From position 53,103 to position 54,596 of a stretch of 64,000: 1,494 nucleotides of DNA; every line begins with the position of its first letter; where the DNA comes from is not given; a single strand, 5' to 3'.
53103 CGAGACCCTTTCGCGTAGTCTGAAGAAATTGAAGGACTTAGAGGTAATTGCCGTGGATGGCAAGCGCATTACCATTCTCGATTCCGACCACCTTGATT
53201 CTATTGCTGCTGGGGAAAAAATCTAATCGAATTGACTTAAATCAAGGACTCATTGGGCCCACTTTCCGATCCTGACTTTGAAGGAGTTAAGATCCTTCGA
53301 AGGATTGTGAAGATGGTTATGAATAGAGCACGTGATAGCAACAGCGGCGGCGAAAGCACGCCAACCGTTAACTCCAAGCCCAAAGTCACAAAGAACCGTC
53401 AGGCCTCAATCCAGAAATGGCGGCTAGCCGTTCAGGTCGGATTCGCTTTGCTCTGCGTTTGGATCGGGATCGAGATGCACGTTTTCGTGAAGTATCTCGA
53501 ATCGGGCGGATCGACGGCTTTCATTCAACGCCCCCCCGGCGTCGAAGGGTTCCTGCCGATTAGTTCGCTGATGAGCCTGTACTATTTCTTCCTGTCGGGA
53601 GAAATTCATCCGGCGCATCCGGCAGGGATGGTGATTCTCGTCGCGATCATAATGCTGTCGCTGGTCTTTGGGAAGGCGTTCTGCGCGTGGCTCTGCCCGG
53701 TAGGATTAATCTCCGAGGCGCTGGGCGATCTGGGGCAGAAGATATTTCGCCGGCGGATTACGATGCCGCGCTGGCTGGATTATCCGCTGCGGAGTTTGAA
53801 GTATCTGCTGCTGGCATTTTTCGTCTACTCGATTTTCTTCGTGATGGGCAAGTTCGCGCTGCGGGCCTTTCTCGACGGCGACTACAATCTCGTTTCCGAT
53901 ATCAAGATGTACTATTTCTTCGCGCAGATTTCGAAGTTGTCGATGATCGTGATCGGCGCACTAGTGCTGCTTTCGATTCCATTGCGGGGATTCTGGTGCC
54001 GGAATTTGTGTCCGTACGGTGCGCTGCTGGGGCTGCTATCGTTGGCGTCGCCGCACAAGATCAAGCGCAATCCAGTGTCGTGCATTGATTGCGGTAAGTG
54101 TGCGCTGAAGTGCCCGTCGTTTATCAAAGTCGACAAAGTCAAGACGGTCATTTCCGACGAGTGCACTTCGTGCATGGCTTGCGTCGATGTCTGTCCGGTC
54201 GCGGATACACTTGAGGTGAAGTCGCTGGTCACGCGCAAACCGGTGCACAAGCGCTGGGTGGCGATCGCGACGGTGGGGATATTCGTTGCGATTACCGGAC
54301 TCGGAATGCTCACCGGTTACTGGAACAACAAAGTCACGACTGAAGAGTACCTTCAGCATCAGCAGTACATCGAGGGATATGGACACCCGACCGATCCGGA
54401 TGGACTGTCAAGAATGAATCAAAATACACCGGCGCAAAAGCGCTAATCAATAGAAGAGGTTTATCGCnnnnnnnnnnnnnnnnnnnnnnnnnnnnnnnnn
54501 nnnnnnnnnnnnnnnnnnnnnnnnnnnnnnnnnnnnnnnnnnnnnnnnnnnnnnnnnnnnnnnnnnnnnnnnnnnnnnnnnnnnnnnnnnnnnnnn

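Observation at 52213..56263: Crp/Fnr - NapH-like polyferredoxin - DUF438/hemerythrin/PAS - DUF1858/DUF2249 module next to rubrerythrin, IscU and a short flavoprotein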

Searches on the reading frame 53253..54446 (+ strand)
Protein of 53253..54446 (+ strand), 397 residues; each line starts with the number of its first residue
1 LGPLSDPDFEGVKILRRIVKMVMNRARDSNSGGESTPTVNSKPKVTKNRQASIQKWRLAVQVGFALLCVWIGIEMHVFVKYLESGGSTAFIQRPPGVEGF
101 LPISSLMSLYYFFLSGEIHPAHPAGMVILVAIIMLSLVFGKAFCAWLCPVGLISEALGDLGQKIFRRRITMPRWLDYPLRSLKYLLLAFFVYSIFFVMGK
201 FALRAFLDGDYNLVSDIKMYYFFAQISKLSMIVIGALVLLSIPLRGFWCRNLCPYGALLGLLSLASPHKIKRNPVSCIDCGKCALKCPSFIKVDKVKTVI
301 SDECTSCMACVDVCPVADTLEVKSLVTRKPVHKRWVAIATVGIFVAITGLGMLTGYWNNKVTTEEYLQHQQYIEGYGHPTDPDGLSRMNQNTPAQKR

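Call 3: search_protein_families(library=pfam, proteins=[window:53253-54446:+], max_evalue=0.01)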
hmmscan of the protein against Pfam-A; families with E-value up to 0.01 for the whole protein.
window:53253-54446:+ (397 aa): 14 families
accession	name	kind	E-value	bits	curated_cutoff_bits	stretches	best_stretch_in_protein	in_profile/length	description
PF12801.12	Fer4_5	-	3.2e-19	69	22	2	122-167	2-47/48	4Fe-4S binding domain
PF00037.32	Fer4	-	2.9e-10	40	21.1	1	298-316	2-20/24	4Fe-4S binding domain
PF14697.11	Fer4_21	-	2.8e-09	37.4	35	1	276-321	7-58/59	4Fe-4S dicluster domain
PF13237.11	Fer4_10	-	3.7e-08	33.6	25.5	1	269-315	1-53/53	4Fe-4S dicluster domain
PF13187.11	Fer4_9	-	2.5e-06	27.8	27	2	277-316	2-49/52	4Fe-4S dicluster domain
PF12838.12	Fer4_7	-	3.8e-06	27.7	27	2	276-316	1-50/52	4Fe-4S dicluster domain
PF13484.11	Fer4_16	-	4.7e-06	27.7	30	1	303-325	1-24/66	4Fe-4S double cluster binding domain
PF12837.12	Fer4_6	-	1.2e-05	25.4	25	1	270-288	2-20/24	4Fe-4S binding domain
PF12798.12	Fer4_3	-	5.4e-05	24.1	27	0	304-316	1-13/15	4Fe-4S binding domain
PF25160.1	LdpA_Fe-S-bd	-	0.00055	20.1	27.6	0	297-317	21-41/49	LdpA Fe-S cluster-binding domain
PF12800.12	Fer4_4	-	0.00076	20.1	24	1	302-316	2-16/17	4Fe-4S binding domain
PF12797.12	Fer4_2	-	0.0021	18.4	24.5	1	299-316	5-22/22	4Fe-4S binding domain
PF13183.11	Fer4_8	-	0.0029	18.5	27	0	302-316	52-66/68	4Fe-4S dicluster domain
PF13746.11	Fer4_18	-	0.0098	16.5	27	0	273-325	57-108/114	4Fe-4S dicluster domain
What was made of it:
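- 53313..54446 (+): YccM-family membrane polyferredoxin (377 aa): two CX3CP (Fer4_5) motifs, a 2x[4Fe-4S] ferredoxin domain and a fifth C-terminal helix. Pfam Fer4_5 x2 + Fer4 (call 3).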

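Call 4: search_protein_families(library=ncbifam, proteins=[window:53253-54446:+], max_evalue=0.01)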
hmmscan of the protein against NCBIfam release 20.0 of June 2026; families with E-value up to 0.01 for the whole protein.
window:53253-54446:+ (397 aa): 27 families (the best 25 are shown)
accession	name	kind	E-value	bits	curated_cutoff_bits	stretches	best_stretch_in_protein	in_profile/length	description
NF007013.0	PRK09477.1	equivalog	1.2e-23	83.6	234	1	124-324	87-278/286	quinol dehydrogenase ferredoxin subunit NapH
TIGR02163.1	napH_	subfamily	7.7e-23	81.3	213.05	1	130-316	68-248/255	NapH/MauN family ferredoxin-type protein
NF038196.1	ferrodoxin_EFR1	subfamily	6.6e-09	36.2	75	1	275-316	184-226/242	EFR1 family ferrodoxin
NF046105.1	TransRegNosR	equivalog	1e-08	34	1000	1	127-310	483-661/680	transcriptional regulator NosR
NF045874.1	Vhu_polyferre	exception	3.5e-08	32.6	600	1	246-340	35-121/381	F420-non-reducing hydrogenase associated-polyferredoxin VhuB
TIGR01944.1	rnfB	subfamily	2.5e-07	30.4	68.7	1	275-324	113-164/190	RnfABCDGE type electron transport complex subunit B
NF058577.1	FdxA_fam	equivalog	4.3e-07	30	65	0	299-316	4-21/52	4Fe-4S ferredoxin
NF043039.1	HgcAB_like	equivalog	6e-07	29.4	285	1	181-316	211-346/350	HgcAB-like fusion protein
NF010368.0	PRK13795.1-3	equivalog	7.4e-07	27.8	588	1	272-317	584-630/635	hypothetical protein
NF003475.0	PRK05113.1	equivalog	5.2e-06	26.4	203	1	276-326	114-166/190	electron transport complex subunit RsxB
TIGR02745.1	ccoG_rdxA_fixG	equivalog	8.4e-06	25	316.7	0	126-316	59-245/435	cytochrome c oxidase accessory protein CcoG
NF006183.0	PRK08318.1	equivalog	1.4e-05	24.1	335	1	273-335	340-410/422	NAD-dependent dihydropyrimidine dehydrogenase subunit PreA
NF005503.0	PRK07118.1-2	equivalog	5.2e-05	22.6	252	1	275-330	138-194/292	RnfABCDGE type electron transport complex subunit B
NF007204.0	PRK09625.1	equivalog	8.4e-05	22.6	125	1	273-317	57-104/133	pyruvate flavodoxin oxidoreductase subunit delta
NF005504.0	PRK07118.1-3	equivalog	0.0001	21.8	437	1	274-332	218-277/293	Fe-S cluster domain-containing protein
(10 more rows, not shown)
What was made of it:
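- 53313..54446 (+): NapH, NosR and CcoG NCBIfam scores are far below cut-off (call 4).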

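Call 14: find_homologous_proteins(query=window:53253-54446:+, max_evalue=1e-10)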
Query window:53253-54446:+ (397 aa): 4560 proteins with E <= 1e-10 among 8000 candidates; the best 120 are listed.
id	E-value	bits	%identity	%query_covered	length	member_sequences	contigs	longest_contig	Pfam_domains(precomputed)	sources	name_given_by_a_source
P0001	7.7e-256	866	99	95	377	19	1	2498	PF14697.12,PF12801.13,PF12837.13,PF00037.33,PF12838.13,PF13237.12,PF13187.12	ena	-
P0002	3.4e-242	821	92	94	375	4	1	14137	PF14697.12,PF12801.13,PF00037.33,PF12838.13,PF13237.12,PF13187.12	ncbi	ncbi:MAG: 4Fe-4S binding protein [Candidatus Zixiibacteriota bacterium]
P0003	6.8e-224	761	85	95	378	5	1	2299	PF14697.12,PF12801.13,PF00037.33,PF13237.12,PF12800.13,PF13187.12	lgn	-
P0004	1.1e-218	744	83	94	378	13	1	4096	PF14697.12,PF12801.13,PF00037.33,PF12838.13,PF13237.12,PF12800.13,PF13187.12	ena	-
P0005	2.0e-213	727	81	94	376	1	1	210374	PF14697.12,PF12801.13,PF00037.33,PF12838.13,PF13237.12,PF12800.13,PF13187.12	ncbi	-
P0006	1.6e-207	707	77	95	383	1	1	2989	PF14697.12,PF12801.13,PF00037.33,PF13237.12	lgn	-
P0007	9.7e-205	698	78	93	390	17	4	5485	PF14697.12,PF12801.13,PF12837.13,PF00037.33,PF13484.12,PF12838.13,PF13237.12,PF12800.13,PF13187.12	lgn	-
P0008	1.2e-197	675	79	89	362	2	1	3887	PF14697.12,PF12801.13,PF12837.13,PF00037.33,PF13484.12,PF12838.13,PF13237.12,PF13187.12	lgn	-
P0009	5.3e-195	666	75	92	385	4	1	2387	PF14697.12,PF12801.13,PF00037.33,PF13484.12,PF13237.12,PF12800.13,PF13187.12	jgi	jgi:polyferredoxin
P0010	6.8e-182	623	73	89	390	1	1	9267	PF14697.12,PF12801.13,PF00037.33,PF12838.13,PF13237.12,PF13187.12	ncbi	-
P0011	2.2e-180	618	72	91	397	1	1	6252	PF14697.12,PF12801.13,PF00037.33,PF12838.13,PF13237.12,PF13187.12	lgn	-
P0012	8.1e-177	606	69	91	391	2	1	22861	PF14697.12,PF12801.13,PF00037.33,PF12798.13,PF12838.13,PF13237.12,PF13187.12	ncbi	-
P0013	1.1e-172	593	69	91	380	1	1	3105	PF14697.12,PF12801.13,PF12837.13,PF00037.33,PF13746.12,PF13237.12,PF13187.12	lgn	-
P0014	9.0e-168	576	67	93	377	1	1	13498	PF14697.12,PF12801.13,PF12837.13,PF00037.33,PF13746.12,PF13237.12,PF13183.12,PF13187.12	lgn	-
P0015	2.0e-167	575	66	93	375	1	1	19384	PF14697.12,PF12801.13,PF00037.33,PF13746.12,PF12838.13,PF13237.12,PF13183.12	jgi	jgi:polyferredoxin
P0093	2.4e-154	532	60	90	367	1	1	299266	PF14697.12,PF12801.13,PF12837.13,PF00037.33,PF12838.13,PF13237.12,PF13187.12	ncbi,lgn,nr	ncbi:MAG: 4Fe-4S binding protein [Ignavibacteriales bacterium]|nr:4Fe-4S binding protein [Ignavibact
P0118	1.7e-152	526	63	89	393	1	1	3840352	PF14697.12,PF12801.13,PF12837.13,PF00037.33,PF13746.12,PF12838.13,PF13237.12,PF13187.12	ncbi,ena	-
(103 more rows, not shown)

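Call 15: find_encoding_contigs(protein=P0005, flank=10000, max_places=2)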
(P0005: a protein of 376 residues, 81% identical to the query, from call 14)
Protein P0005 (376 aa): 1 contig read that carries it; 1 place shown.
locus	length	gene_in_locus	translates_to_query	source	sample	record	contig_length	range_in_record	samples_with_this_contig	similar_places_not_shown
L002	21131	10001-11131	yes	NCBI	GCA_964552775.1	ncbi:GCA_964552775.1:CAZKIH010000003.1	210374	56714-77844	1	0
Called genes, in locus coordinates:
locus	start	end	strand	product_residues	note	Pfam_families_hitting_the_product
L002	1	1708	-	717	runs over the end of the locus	PF01074:Glyco_hydro_38N, PF03065:Glyco_hydro_57, PF09094:AmyA-A_glucT_m, PF09095:AmyA-gluTrfs_C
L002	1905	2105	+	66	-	-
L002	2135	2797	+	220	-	PF08534:Redoxin, PF00578:AhpC-TSA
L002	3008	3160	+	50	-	-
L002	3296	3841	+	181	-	PF02805:Ada_Zn_binding, PF12833:HTH_18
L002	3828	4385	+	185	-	PF01035:DNA_binding_1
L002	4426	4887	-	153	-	PF04978:MST (weak), PF12867:DinB_2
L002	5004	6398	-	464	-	PF00919:UPF0004, PF04055:Radical_SAM, PF01938:TRAM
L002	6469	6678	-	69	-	-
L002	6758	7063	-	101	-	PF03992:ABM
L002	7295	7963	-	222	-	PF00890:FAD_binding_2 (faint), PF03486:HI0933_like (faint), PF07992:Pyr_redox_2 (weak), PF12831:FAD_oxidored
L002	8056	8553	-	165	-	PF02915:Rubrerythrin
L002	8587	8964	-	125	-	PF01592:NifU_N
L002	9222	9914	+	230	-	PF00027:cNMP_binding, PF13545:HTH_Crp_2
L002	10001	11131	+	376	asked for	PF12801:Fer4_5, PF00037:Fer4 (faint), PF12838:Fer4_7 (faint), PF13187:Fer4_9 (faint), PF12801:Fer4_5 (weak), PF12800:Fer4_4 (faint), PF13237:Fer4_10, PF14697:Fer4_21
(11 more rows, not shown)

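Call 16: find_encoding_contigs(protein=P0093, flank=10000, max_places=2)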
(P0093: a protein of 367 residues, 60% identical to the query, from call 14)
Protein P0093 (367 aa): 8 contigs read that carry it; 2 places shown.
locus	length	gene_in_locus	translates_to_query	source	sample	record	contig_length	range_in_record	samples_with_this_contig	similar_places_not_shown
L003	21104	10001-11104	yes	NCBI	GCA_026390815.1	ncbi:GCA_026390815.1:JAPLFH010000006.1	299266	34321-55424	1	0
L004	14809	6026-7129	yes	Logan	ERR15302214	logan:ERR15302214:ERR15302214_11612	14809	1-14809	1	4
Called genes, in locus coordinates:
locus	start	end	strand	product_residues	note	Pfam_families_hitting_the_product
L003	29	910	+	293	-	PF06727:DUF1207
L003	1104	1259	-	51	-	PF00254:FKBP_C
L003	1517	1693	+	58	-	-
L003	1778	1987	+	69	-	-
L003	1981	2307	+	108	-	-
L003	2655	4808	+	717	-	-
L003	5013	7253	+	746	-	PF18072:FGAR-AT_linker, PF00586:AIRS, PF02769:AIRS_C, PF00586:AIRS, PF02769:AIRS_C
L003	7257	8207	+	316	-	PF03631:Virul_fac_BrkB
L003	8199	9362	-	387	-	-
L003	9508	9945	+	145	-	PF02082:Rrf2, PF01978:TrmB (weak)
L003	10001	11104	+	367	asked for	PF12801:Fer4_5, PF00037:Fer4 (faint), PF12801:Fer4_5 (weak), PF12837:Fer4_6 (faint), PF13187:Fer4_9 (faint), PF12838:Fer4_7 (weak), PF13237:Fer4_10, PF14697:Fer4_21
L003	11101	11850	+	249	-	PF13489:Methyltransf_23, PF06325:PrmA (weak), PF13847:Methyltransf_31, PF08241:Methyltransf_11, PF08242:Methyltransf_12, PF13649:Methyltransf_25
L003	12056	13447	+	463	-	PF09134:Invasin_D3 (faint), PF13620:CarboxypepD_reg (weak), PF02369:Big_1 (weak)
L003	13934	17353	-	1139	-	PF21471:Reelin_subrepeat-B (faint), PF03174:CHB_HEX_C (faint), PF10342:Kre9_KNH (faint)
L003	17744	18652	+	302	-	PF02633:Creatininase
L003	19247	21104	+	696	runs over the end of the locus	-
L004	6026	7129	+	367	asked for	PF12801:Fer4_5, PF00037:Fer4 (faint), PF12801:Fer4_5 (weak), PF12837:Fer4_6 (faint), PF13187:Fer4_9 (faint), PF12838:Fer4_7 (weak), PF13237:Fer4_10, PF14697:Fer4_21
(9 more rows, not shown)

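Call 17: find_encoding_contigs(protein=P0118, flank=10000, max_places=2)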
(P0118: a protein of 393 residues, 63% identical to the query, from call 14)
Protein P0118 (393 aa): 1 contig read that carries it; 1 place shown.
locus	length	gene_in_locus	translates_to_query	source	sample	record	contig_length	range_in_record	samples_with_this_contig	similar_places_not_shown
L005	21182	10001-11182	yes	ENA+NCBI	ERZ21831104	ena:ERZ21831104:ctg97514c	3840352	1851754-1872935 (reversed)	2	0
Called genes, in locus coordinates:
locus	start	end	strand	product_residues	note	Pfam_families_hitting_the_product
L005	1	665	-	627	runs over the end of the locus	PF00005:ABC_tran, PF02463:SMC_N (faint), PF03193:RsgA_GTPase (faint), PF13175:AAA_15 (faint), PF13555:AAA_29 (faint), PF12848:ABC_tran_Xtn, PF00005:ABC_tran, PF16326:ABC_tran_CTD (weak), +6 more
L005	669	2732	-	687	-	PF07584:BatA, PF13519:VWA_2 (faint)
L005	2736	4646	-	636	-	PF07719:TPR_2 (faint)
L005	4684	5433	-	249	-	PF04029:2-ph_phosp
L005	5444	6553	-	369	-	PF01571:GCV_T, PF08669:GCV_T_C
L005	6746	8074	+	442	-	PF04235:DUF418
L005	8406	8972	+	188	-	PF00027:cNMP_binding, PF13545:HTH_Crp_2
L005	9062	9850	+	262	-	PF00037:Fer4 (weak), PF12837:Fer4_6, PF13237:Fer4_10, PF14697:Fer4_21 (weak), PF12838:Fer4_7 (weak), PF13187:Fer4_9 (weak), PF27217:AF_0155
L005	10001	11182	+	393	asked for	PF12801:Fer4_5, PF00037:Fer4 (faint), PF12837:Fer4_6 (faint), PF12838:Fer4_7 (faint), PF12801:Fer4_5, PF13746:Fer4_18 (weak), PF13237:Fer4_10, PF14697:Fer4_21, +1 more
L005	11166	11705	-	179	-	PF00857:Isochorismatase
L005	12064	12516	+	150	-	-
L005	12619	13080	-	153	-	-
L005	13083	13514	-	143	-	-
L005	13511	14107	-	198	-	PF07638:Sigma70_ECF (weak), PF04542:Sigma70_r2, PF08281:Sigma70_r4_2, PF04545:Sigma70_r4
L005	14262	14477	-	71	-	-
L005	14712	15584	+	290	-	-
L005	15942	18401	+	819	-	PF02743:dCache_1 (weak), PF00672:HAMP, PF00015:MCPsignal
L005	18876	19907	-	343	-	PF01116:F_bP_aldolase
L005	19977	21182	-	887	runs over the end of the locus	PF00330:Aconitase, PF00694:Aconitase_C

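Call 19: find_related_loci(query=A1, collection=genome_contigs, flank=8000)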
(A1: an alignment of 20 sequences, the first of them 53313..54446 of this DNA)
Query A1 (377 aa) in genome_contigs; peptide patterns used: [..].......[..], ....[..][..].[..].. (x = any residue, [..] = any of these).
556 stretches matched a pattern; 469 encode a relative of the query (tblastn E <= 1e-3); the best 80 are kept; 80 distinct loci.
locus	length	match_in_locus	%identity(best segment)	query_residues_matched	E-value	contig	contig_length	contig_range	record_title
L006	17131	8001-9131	92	1-377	0e+0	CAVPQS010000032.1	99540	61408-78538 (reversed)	MAG: uncultured bacterium isolate MFD10097.bin.1.9 genome assembly, contig: contig_19954, whole genome shotgun sequence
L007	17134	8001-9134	83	1-377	0e+0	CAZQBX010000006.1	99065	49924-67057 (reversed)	MAG TPA_asm: uncultured Ignavibacteria bacterium isolate binchicken_co16_313 genome assembly, contig: NODE_352_length_99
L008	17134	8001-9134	81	1-377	0e+0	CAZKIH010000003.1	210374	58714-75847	MAG TPA_asm: uncultured Ignavibacteria bacterium isolate SRP173033_co2_66 genome assembly, contig: NODE_13_length_210374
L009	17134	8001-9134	83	1-377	0e+0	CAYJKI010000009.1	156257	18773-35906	MAG TPA_asm: uncultured Ignavibacteria bacterium isolate ERP124720_co1_89 genome assembly, contig: NODE_126_length_15625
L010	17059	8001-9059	82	21-373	0e+0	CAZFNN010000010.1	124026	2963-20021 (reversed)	MAG TPA_asm: uncultured Ignavibacteria bacterium isolate SRP323723_co1_126 genome assembly, contig: NODE_124_length_1240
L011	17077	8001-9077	78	20-377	0e+0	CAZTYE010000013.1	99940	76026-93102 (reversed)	MAG TPA_asm: uncultured Ignavibacteria bacterium isolate binchicken_co16_162 genome assembly, contig: NODE_350_length_99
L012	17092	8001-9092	75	10-371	0e+0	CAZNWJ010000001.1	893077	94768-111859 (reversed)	MAG TPA_asm: uncultured Ignavibacteria bacterium isolate binchicken_co16_17 genome assembly, contig: NODE_1_length_89307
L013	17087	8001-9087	87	16-377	0e+0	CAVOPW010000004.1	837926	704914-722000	MAG: uncultured bacterium isolate MFD00032.bin.2.168 genome assembly, contig: contig_11060, whole genome shotgun sequenc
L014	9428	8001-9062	67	22-377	1e-166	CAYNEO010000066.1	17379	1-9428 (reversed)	MAG TPA_asm: uncultured Ignavibacteriales bacterium isolate binchicken_co150_676 genome assembly, contig: NODE_7264_leng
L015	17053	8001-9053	66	22-372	2e-166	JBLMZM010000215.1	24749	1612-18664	MAG: Ignavibacteriales bacterium isolate MAG203 PRJNA951521_bin6_renamed_222, whole genome shotgun sequence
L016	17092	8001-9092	65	7-371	7e-166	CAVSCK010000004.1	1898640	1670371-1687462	MAG: uncultured bacterium isolate MFD05942.bin.1.428 genome assembly, contig: contig_8898, whole genome shotgun sequence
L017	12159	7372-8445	65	18-377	3e-165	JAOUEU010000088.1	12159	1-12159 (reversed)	MAG: Candidatus Zixiibacteriota bacterium isolate 4_1_July_SF_Bin17 4_1_July_SF_Bin17_scaffold_2447_c1, whole genome sho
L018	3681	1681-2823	62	7-376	4e-171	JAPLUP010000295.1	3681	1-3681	MAG: Candidatus Zixiibacteriota bacterium isolate LacPavin_0920_SED4_MAG_53_9 LacPavin_0920_SED4_scaffold_1709942, whole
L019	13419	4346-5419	63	18-375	4e-164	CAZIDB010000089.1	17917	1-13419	MAG TPA_asm: uncultured Melioribacter sp. isolate binchicken_co20_358 genome assembly, contig: NODE_6072_length_17917_co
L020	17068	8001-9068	63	17-371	2e-162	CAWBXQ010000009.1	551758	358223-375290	MAG: uncultured Ignavibacteria bacterium isolate MFD05442.bin.1.421 genome assembly, contig: contig_3262, whole genome s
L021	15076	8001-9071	66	21-377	2e-161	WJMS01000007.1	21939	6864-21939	MAG: candidate division GN15 bacterium isolate Bin_052 k141_49952, whole genome shotgun sequence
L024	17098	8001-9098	65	10-375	4e-167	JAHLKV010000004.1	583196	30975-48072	MAG: bacterium isolate MAG50 NODE_53_length_583196_cov_2133.937303, whole genome shotgun sequence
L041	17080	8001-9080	59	22-376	5e-154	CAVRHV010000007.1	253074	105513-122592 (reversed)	MAG: uncultured Ignavibacteria bacterium isolate MFD05684.bin.2.86 genome assembly, contig: contig_17986, whole genome s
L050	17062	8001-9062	60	25-377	2e-153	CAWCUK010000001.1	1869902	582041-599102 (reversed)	MAG: uncultured Bacteroidetes bacterium isolate MFD01721.bin.1.37 genome assembly, contig: contig_11192, whole genome sh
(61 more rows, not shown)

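Call 32: search_solved_structures(query=window:53313-54446:+, max_evalue=0.01)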
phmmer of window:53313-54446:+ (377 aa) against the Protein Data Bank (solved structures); distinct sequences matched with E-value up to 0.01: 12.
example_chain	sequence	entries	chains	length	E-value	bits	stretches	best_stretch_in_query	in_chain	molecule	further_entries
9sw6_G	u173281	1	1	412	2e-08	36.8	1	249-297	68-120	Polyferredoxin protein MvhB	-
6fah_A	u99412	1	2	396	1.8e-05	27.1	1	255-301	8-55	Caffeyl-CoA reductase-Etf complex subunit CarE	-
7zc6_B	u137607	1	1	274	0.00042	22.6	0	254-307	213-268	RnfB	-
1clf_A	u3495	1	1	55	0.00058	22.2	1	256-298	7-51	FERREDOXIN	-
7m31_A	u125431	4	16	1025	0.00079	21.7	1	255-307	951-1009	Dihydropyrimidine dehydrogenase [NADP(+)]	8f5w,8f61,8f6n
1gt8_A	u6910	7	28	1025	0.00079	21.7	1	255-307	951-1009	DIHYDROPYRIMIDINE DEHYDROGENASE | Dihydropyrimidine dehydrogenase [NADP(+)]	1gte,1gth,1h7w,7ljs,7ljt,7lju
1h7x_A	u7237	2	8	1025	0.00079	21.7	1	255-307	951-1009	DIHYDROPYRIMIDINE DEHYDROGENASE | Dihydropyrimidine dehydrogenase [NADP(+)]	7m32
9g03_E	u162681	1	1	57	0.0016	20.7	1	256-301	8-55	Ferredoxin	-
8ahx_B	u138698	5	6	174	0.0027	19.9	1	236-298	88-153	Ion-translocating oxidoreductase complex subunit B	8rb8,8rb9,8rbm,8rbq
6x1o_B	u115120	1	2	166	0.0056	18.9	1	226-304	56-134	Oxidoreductase, Fe-S subunit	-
6cfw_N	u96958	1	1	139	0.006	18.8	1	250-298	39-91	NADH-plastoquinone oxidoreductase subunit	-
6x6u_B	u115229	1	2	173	0.0062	18.8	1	226-304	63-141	Oxidoreductase, Fe-S subunit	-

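Call 42: search_protein_families(library=pfam, proteins=[L003:9508-9945:+, L003:11101-11850:+, L005:9062-9850:+], max_evalue=0.00001)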
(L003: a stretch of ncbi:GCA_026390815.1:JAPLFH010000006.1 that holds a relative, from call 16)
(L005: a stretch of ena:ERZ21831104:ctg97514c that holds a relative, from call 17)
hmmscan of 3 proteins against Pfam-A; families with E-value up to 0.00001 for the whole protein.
L003:9508-9945:+ (145 aa): 2 families
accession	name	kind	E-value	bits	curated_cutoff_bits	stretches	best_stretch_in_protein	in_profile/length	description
PF02082.26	Rrf2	-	2.5e-32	112.3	30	1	6-132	2-129/132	Iron-dependent Transcriptional regulator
PF01978.25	TrmB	-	4.6e-06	26.8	25.6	1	23-79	18-65/68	Sugar-specific transcriptional regulator TrmB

L003:11101-11850:+ (249 aa): 5 families
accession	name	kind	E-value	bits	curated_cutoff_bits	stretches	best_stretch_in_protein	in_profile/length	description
PF13649.12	Methyltransf_25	-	2.3e-15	57.5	27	1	45-141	1-97/97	Methyltransferase domain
PF13847.12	Methyltransf_31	-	1.2e-14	54.6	27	1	43-149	5-113/145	Methyltransferase domain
PF08241.18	Methyltransf_11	-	5.4e-11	43.4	21.2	1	47-145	2-95/95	Methyltransferase domain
PF08242.18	Methyltransf_12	-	4.3e-09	37.4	30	1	47-143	2-98/98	Methyltransferase domain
PF13489.12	Methyltransf_23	-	1.3e-07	31.9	27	1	32-172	15-132/164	Methyltransferase domain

L005:9062-9850:+ (262 aa): 5 families
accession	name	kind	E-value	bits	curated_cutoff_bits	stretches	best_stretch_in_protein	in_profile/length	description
PF13237.11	Fer4_10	-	3.2e-08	33.8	25.5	1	7-55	2-53/53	4Fe-4S dicluster domain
PF00037.32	Fer4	-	4.4e-08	33.1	21.1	1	7-28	1-22/24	4Fe-4S binding domain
PF12837.12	Fer4_6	-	1.7e-07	31.3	25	1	7-29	2-24/24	4Fe-4S binding domain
PF14697.11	Fer4_21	-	2.9e-06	27.7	35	1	8-59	2-57/59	4Fe-4S dicluster domain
PF13187.11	Fer4_9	-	8.1e-06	26.2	27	1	13-58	1-51/52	4Fe-4S dicluster domain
